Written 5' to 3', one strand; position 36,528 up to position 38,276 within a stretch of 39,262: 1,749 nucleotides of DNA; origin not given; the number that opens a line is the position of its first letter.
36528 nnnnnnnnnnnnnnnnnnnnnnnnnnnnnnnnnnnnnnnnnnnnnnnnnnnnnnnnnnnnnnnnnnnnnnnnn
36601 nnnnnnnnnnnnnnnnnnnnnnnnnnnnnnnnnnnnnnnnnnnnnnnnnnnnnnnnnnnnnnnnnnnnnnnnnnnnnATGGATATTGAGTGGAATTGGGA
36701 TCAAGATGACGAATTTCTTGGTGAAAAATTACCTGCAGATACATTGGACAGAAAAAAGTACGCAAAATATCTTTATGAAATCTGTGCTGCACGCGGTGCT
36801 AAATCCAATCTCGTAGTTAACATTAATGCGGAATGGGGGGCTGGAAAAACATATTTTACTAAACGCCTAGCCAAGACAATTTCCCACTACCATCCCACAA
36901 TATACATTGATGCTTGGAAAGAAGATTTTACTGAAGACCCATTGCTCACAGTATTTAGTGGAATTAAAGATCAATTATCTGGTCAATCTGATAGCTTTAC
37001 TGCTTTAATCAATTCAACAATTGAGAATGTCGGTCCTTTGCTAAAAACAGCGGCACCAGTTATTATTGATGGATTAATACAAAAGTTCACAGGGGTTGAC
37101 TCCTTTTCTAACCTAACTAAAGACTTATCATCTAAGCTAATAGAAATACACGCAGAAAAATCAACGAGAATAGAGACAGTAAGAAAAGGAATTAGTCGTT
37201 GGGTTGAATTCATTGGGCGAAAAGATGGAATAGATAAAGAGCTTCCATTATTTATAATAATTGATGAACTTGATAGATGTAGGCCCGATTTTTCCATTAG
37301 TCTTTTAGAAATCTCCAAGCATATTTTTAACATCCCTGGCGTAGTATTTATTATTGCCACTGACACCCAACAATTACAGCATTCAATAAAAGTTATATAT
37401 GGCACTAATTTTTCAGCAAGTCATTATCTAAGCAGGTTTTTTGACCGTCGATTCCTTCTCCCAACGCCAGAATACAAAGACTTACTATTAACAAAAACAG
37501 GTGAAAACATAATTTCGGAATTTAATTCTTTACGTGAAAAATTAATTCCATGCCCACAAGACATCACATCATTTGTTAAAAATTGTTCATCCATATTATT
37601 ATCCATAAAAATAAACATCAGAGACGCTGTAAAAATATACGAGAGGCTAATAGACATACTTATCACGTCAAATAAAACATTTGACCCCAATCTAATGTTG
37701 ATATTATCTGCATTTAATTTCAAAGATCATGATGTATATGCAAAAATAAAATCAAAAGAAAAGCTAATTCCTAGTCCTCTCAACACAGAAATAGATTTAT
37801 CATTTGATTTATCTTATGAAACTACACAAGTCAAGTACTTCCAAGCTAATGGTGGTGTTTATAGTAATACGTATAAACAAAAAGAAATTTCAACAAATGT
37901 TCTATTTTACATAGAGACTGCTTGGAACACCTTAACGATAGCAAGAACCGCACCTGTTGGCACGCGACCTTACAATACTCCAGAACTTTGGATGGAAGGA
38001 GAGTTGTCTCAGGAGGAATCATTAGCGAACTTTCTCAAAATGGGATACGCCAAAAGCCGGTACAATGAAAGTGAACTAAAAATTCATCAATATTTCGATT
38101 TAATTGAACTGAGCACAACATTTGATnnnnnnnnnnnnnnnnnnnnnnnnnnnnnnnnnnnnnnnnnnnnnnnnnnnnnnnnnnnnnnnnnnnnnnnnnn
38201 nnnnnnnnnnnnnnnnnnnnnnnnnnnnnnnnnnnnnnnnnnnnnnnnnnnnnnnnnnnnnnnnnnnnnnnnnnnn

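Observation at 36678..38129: PifA-type KAP NTPase inserted in the lysogeny operon between cI and int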

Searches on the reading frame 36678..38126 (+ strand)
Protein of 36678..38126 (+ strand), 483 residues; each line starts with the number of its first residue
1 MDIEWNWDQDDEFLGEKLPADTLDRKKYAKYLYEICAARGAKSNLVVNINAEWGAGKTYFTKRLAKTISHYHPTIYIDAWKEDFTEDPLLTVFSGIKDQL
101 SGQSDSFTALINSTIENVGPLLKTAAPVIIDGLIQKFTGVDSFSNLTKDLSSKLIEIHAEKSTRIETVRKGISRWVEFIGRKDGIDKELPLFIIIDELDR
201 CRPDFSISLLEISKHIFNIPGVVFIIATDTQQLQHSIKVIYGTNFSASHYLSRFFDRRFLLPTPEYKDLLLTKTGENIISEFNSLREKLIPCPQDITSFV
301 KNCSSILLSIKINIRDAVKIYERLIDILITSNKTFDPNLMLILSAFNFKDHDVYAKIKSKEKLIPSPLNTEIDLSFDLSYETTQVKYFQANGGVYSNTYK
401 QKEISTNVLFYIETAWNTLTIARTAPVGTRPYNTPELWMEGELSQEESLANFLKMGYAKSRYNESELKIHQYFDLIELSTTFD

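Call 3: search_protein_families(library=pfam, proteins=[window:36678-38126:+], max_evalue=0.01)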
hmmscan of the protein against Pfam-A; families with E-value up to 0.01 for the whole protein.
window:36678-38126:+ (483 aa): 2 families
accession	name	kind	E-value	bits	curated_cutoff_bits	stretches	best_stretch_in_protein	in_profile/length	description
PF07693.20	KAP_NTPase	-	8e-36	124.2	20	1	25-267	1-231/293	KAP family P-loop domain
PF13401.12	AAA_22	-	0.00092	20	27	0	50-125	11-85/130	AAA domain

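Call 4: search_protein_families(library=padloc, proteins=[window:36678-38126:+], max_evalue=1)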
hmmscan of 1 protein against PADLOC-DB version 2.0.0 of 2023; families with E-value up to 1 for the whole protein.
window:36678-38126:+ (483 aa): 8 families
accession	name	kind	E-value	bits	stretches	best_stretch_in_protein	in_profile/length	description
PDLC04959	PDC-S20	-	4.2e-82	275.1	1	20-411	18-413/464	-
PDLC04956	PDC-S20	-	8.8e-48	161.8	1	21-341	12-339/450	-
PDLC04957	PDC-S20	-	1.2e-32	112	1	20-347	5-336/446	-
PDLC04958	PDC-S20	-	5.7e-30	103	1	20-262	3-255/458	-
PDLC02361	PifA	-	3.8e-12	43.6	1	26-269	22-261/720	PifA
PDLC02210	QatA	-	3.4e-08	30.4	1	138-249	155-262/593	-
PDLC02209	QatA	-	1.6e-07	28.3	1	166-238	183-251/646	-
PDLC05031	PDC-S49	-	0.0017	15.3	1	42-77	22-58/624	-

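Call 26: find_homologous_proteins(query=window:36678-38126:+, max_evalue=0.00001)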
Query window:36678-38126:+ (483 aa): 1427 proteins with E <= 0.00001 among 8000 candidates; the best 120 are listed.
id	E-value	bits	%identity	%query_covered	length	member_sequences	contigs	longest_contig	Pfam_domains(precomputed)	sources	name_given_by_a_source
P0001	0.0e+0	1083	100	100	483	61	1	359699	PF07693.21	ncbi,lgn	ncbi:NTPase KAP [Escherichia coli]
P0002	1.6e-287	972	89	100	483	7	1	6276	PF07693.21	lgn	-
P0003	5.2e-283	957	87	100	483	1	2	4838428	PF07693.21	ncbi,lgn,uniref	ncbi:KAP family P-loop NTPase fold protein [Enterobacter sp. BNK-8]|uniref:KAP family P-loop NTPase 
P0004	1.0e-280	949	87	100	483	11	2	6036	PF07693.21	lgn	-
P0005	2.0e-278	942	86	100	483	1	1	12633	PF07693.21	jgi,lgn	-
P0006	1.3e-275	932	85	100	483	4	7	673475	PF07693.21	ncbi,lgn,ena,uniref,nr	ncbi:TPA: NTPase KAP [Citrobacter amalonaticus]|uniref:KAP family P-loop NTPase fold protein n=1 Tax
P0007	8.6e-266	900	83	100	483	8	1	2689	PF07693.21,PF13401.13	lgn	-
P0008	3.4e-260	881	81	100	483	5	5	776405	PF07693.21,PF24883.3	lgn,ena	-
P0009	1.8e-258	876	79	100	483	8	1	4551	PF07693.21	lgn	-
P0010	5.9e-256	867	78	100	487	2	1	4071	PF07693.21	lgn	-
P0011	9.1e-253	857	79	100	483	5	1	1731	PF07693.21,PF24883.3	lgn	-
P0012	4.8e-227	772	69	100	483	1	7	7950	PF07693.21,PF24883.3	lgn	-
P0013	3.9e-221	753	77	90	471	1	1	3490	PF07693.21,PF24883.3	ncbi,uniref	ncbi:KAP family P-loop NTPase fold protein, partial [Citrobacter youngae]|uniref:KAP family P-loop N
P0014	6.4e-218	742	68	95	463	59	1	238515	PF07693.21,PF24883.3,PF13401.13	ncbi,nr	ncbi:TPA: NTPase KAP, partial [Escherichia coli]|nr:NTPase KAP [Escherichia coli]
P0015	3.1e-217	740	64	100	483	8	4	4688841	PF07693.21,PF24883.3,PF13401.13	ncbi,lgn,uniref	ncbi:KAP family P-loop NTPase fold protein [Leclercia pneumoniae]|uniref:KAP family P-loop NTPase fo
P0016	2.0e-216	737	100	68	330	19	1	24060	PF07693.21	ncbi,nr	ncbi:TPA: NTPase KAP, partial [Escherichia coli]|nr:NTPase KAP [Escherichia coli]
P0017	8.8e-212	722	67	100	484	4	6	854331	PF07693.21,PF24883.3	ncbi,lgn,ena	ncbi:TPA: P-loop NTPase fold protein [Citrobacter freundii]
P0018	2.8e-210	717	68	100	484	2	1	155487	PF07693.21,PF24883.3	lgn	-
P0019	1.2e-208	712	66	100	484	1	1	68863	PF07693.21,PF24883.3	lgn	-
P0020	1.2e-206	705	64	100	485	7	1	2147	PF07693.21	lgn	-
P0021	7.4e-205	699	64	100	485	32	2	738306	PF07693.21,PF24883.3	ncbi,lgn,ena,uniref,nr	ncbi:P-loop NTPase fold protein [Enterobacter bugandensis]|uniref:KAP family P-loop NTPase fold prot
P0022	2.4e-204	697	64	100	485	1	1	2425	PF07693.21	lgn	-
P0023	1.7e-197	675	61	100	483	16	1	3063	PF07693.21,PF13401.13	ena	-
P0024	4.3e-195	667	62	100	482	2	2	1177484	PF07693.21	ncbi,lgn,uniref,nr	ncbi:KAP family NTPase [Enterobacter mori]|uniref:KAP family P-loop NTPase fold protein n=1 Tax=Ente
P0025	7.4e-193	659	62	99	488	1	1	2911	PF07693.21,PF24883.3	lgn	-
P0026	6.3e-192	656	61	100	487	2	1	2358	PF07693.21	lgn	-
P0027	7.1e-192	656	61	100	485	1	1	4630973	PF07693.21,PF24883.3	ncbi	ncbi:P-loop NTPase fold protein [Dryocola sp. LX212]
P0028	2.7e-190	651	58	100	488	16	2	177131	PF07693.21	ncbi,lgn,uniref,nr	ncbi:P-loop NTPase fold protein [Enterobacter cloacae]|uniref:KAP family P-loop NTPase fold protein 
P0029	9.7e-189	646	61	100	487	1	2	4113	PF07693.21,PF13401.13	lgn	-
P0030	9.6e-188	643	60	100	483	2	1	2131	PF07693.21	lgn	-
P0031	3.7e-187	641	58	100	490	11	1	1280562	PF07693.21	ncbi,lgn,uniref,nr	ncbi:KAP family NTPase [Enterobacter sichuanensis]|uniref:KAP family P-loop NTPase fold protein n=1 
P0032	3.2e-186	638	59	100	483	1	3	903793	PF07693.21,PF24883.3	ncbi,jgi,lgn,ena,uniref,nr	ncbi:P-loop NTPase fold protein [Enterobacter sp. 170198]|uniref:P-loop NTPase fold protein n=1 Tax=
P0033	1.2e-185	636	59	100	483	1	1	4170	PF07693.21,PF24883.3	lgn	-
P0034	1.9e-185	635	58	100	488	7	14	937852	PF07693.21,PF24883.3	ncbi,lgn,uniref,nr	ncbi:KAP family P-loop NTPase fold protein [Enterobacter kobei]|uniref:KAP family P-loop NTPase fold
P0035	3.3e-185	634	59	100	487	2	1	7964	PF07693.21,PF13401.13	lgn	-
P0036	3.1e-184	631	60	100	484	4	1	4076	PF07693.21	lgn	-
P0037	1.6e-182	625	58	100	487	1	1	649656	PF07693.21,PF13401.13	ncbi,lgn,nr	ncbi:TPA: NTPase KAP [Enterobacter asburiae]|nr:NTPase KAP [Enterobacter asburiae]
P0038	2.6e-182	625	58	100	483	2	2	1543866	PF07693.21,PF24883.3,PF13401.13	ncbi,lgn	ncbi:P-loop NTPase fold protein [Enterobacter ludwigii]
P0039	3.0e-182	624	58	100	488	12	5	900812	PF07693.21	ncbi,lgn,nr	ncbi:TPA: NTPase KAP [Enterobacter cloacae]|nr:NTPase KAP [Enterobacter cloacae] HAS1085272.1 NTPase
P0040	8.3e-181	620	58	100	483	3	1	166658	PF07693.21,PF24883.3,PF13401.13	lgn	-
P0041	1.1e-179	616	57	100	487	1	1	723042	PF07693.21,PF24883.3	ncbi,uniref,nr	ncbi:P-loop NTPase fold protein [Citrobacter sp. S2-9]|uniref:P-loop NTPase fold protein n=1 Tax=Cit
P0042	3.3e-174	598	56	100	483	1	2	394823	PF07693.21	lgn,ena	-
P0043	3.5e-172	591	57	100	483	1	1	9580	PF07693.21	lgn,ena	-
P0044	3.5e-172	591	56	100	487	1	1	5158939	PF07693.21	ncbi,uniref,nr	ncbi:P-loop NTPase fold protein [Kosakonia sp. R1.Fl]|uniref:KAP family P-loop NTPase fold protein n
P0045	3.4e-169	581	56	100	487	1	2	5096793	PF07693.21,PF13401.13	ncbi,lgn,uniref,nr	ncbi:KAP family P-loop domain-containing protein [Kosakonia arachidis]|uniref:KAP family P-loop doma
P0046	1.6e-165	569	55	100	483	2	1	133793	PF07693.21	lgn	-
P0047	1.1e-163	563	81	61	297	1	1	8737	PF07693.21,PF24883.3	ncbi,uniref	ncbi:KAP family P-loop NTPase fold protein, partial [Citrobacter freundii]|uniref:KAP family P-loop 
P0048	3.1e-161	555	60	89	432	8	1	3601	PF07693.21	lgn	-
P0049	1.2e-142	494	72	60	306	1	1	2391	PF07693.21,PF24883.3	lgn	-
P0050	1.6e-142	494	72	60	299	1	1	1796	PF07693.21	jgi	-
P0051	3.2e-141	489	71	61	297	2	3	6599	PF07693.21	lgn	-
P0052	3.2e-139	483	47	100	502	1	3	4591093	PF07693.21,PF24883.3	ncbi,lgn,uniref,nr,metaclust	ncbi:KAP family P-loop NTPase fold protein [Ewingella americana]|uniref:Predicted P-loop ATPase n=2 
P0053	1.0e-136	474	46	100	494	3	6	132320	PF07693.21,PF24883.3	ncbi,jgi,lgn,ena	-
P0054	1.5e-134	467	45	100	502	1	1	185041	PF07693.21,PF24883.3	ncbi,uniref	ncbi:KAP family P-loop NTPase fold protein [Rahnella selenatireducens]|uniref:KAP family P-loop NTPa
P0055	3.7e-130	453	45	99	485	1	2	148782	PF07693.21,PF24883.3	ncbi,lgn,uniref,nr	ncbi:P-loop NTPase fold protein [Hafnia alvei]|uniref:KAP family P-loop NTPase fold protein n=1 Tax=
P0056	7.9e-129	448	45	100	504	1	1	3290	PF07693.21,PF24883.3,PF13401.13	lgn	-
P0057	2.4e-127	443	44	99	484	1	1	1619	PF07693.21,PF24883.3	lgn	-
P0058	3.8e-127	443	45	99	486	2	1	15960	PF07693.21,PF24883.3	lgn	-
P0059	1.7e-125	437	44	99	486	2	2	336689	PF07693.21,PF24883.3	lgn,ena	-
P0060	1.2e-123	431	43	99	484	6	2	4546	PF07693.21,PF24883.3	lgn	-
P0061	1.5e-123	431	43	99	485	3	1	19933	PF07693.21,PF24883.3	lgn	-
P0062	8.2e-118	412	43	99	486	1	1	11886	PF07693.21,PF24883.3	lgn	-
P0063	5.6e-112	393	41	99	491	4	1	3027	PF07693.21,PF24883.3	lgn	-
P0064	6.5e-107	376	58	64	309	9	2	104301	PF07693.21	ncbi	ncbi:KAP family P-loop NTPase fold protein, partial [Enterobacter asburiae]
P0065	1.6e-90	322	36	100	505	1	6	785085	PF07693.21,PF24883.3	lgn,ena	-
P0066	2.9e-87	311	37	100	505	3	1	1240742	PF07693.21,PF24883.3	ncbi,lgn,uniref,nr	ncbi:KAP family P-loop NTPase fold protein [Serratia entomophila]|uniref:KAP family P-loop NTPase fo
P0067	9.5e-87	310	44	74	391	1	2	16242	PF07693.21,PF24883.3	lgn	-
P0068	7.8e-86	307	37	100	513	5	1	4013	PF07693.21,PF24883.3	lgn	-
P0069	1.1e-85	306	44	74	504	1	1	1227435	PF07693.21,PF24883.3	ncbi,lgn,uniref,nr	ncbi:KAP family P-loop NTPase fold protein [Pectobacterium brasiliense]|uniref:KAP family P-loop NTP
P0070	1.3e-85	306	38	100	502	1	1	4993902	PF07693.21,PF24883.3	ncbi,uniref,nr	ncbi:P-loop NTPase fold protein [Dickeya sp. NCPPB 3274]|uniref:KAP family P-loop NTPase fold protei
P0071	1.4e-85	306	35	100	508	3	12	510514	PF07693.21,PF24883.3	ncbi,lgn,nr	ncbi:TPA: P-loop NTPase fold protein [Yersinia enterocolitica]|nr:NTPase [Yersinia enterocolitica] H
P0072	3.6e-85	304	42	80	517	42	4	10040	PF07693.21,PF24883.3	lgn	-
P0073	4.1e-85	304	41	77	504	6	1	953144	PF07693.21,PF24883.3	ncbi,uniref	ncbi:P-loop NTPase fold protein [Yersinia enterocolitica]|uniref:KAP family P-loop NTPase fold prote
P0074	2.1e-84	302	40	81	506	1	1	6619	PF07693.21,PF24883.3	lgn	-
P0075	4.4e-84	301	36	100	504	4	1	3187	PF07693.21,PF24883.3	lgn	-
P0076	5.2e-84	301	42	76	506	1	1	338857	PF07693.21,PF24883.3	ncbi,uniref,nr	ncbi:KAP family P-loop NTPase fold protein [Brenneria corticis]|uniref:NTPase n=1 Tax=Brenneria cort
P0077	5.4e-84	301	36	100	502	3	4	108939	PF07693.21,PF24883.3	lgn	-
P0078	7.4e-84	300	40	81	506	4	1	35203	PF07693.21,PF24883.3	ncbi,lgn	ncbi:KAP family P-loop domain protein [compost metagenome]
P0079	8.3e-84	300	36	100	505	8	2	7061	PF07693.21,PF24883.3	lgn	-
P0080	1.1e-83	300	36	100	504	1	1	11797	PF07693.21,PF24883.3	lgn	-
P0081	1.2e-83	299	34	100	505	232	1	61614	PF07693.21,PF24883.3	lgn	-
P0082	1.6e-83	299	43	68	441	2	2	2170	PF07693.21,PF24883.3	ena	-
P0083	2.0e-83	299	38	88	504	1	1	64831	PF07693.21,PF24883.3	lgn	-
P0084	2.8e-83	298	46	70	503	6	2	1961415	PF07693.21,PF24883.3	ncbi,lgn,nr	ncbi:NTPase [Pectobacterium carotovorum subsp. carotovorum]|nr:NTPase [Pectobacterium carotovorum su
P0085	3.7e-83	298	35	100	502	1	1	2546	PF07693.21,PF24883.3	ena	-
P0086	3.7e-83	298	35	100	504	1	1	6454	PF07693.21,PF24883.3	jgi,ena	-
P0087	5.7e-83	297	43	67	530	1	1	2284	PF07693.21,PF24883.3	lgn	-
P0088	6.1e-83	297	35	100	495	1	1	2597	PF07693.21,PF24883.3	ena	-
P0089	6.2e-83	297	34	100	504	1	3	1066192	PF07693.21,PF24883.3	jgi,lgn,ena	-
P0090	6.3e-83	297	35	100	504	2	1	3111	PF07693.21,PF24883.3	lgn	-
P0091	1.3e-82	296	35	100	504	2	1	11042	PF07693.21,PF24883.3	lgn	-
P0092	4.1e-82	294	34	100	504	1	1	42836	PF07693.21,PF24883.3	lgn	-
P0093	1.1e-81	293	36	100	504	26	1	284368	PF07693.21,PF24883.3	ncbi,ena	ncbi:KAP family P-loop NTPase fold protein [Klebsiella pneumoniae]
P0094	1.6e-81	292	35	100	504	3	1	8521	PF07693.21,PF24883.3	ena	-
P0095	2.7e-81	292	34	100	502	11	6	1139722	PF07693.21,PF24883.3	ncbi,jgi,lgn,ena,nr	ncbi:TPA: NTPase [Enterobacter hormaechei subsp. steigerwaltii]|nr:NTPase [Enterobacter hormaechei s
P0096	7.8e-81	290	40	75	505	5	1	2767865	PF07693.21,PF24883.3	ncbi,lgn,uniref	ncbi:P-loop NTPase fold protein [Serratia sp. CY74008]|uniref:KAP family P-loop NTPase fold protein 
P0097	3.8e-80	288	35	100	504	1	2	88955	PF07693.21,PF24883.3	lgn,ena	-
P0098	6.2e-80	287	40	75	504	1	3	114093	PF07693.21,PF24883.3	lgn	-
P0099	1.3e-79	286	42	71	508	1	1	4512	PF07693.21,PF24883.3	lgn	-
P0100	1.8e-79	286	33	100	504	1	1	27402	PF07693.21,PF24883.3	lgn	-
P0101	4.7e-79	284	35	99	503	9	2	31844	PF07693.21,PF24883.3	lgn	-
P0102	6.5e-79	284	35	100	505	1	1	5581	PF07693.21,PF24883.3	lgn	-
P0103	7.8e-79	284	35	100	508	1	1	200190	PF07693.21,PF24883.3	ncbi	ncbi:KAP family P-loop NTPase fold protein [Rahnella aceris]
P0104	6.7e-77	277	43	68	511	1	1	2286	PF07693.21,PF24883.3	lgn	-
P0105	3.2e-76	275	39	77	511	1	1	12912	PF07693.21,PF24883.3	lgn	-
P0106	1.4e-73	266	33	100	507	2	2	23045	PF07693.21,PF24883.3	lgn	-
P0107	1.6e-72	263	33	99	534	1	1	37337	PF07693.21,PF24883.3,PF13401.13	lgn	-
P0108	1.8e-71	259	35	82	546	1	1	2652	PF07693.21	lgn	-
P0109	2.2e-70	256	40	73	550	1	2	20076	PF07693.21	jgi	-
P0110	7.4e-70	254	40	76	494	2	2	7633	PF07693.21,PF13401.13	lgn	-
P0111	1.1e-69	253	36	73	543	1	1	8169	PF07693.21,PF24883.3,PF13401.13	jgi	jgi:hypothetical protein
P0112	3.2e-69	252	33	99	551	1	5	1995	PF07693.21,PF13401.13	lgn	-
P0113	3.7e-69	252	36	73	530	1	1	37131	PF07693.21,PF24883.3,PF13401.13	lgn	-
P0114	4.0e-69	252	36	75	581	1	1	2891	PF07693.21,PF24883.3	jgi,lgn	jgi:hypothetical protein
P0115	5.4e-69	251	40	73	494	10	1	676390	PF07693.21,PF13401.13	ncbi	ncbi:P-loop NTPase fold protein [Aeromonas veronii]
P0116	1.1e-68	250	40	67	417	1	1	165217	PF07693.21,PF24883.3,PF13401.13,PF01637.25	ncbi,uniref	ncbi:KAP family P-loop NTPase fold protein [Aeromonas veronii]|uniref:KAP family P-loop NTPase fold 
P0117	1.4e-68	250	40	67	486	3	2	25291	PF07693.21,PF24883.3,PF13401.13,PF01637.25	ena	-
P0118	1.4e-68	250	37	74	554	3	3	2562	PF07693.21,PF13401.13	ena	-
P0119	1.6e-68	250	40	67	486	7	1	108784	PF07693.21,PF24883.3,PF13401.13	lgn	-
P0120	1.7e-68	249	33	99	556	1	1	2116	PF07693.21,PF13401.13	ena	-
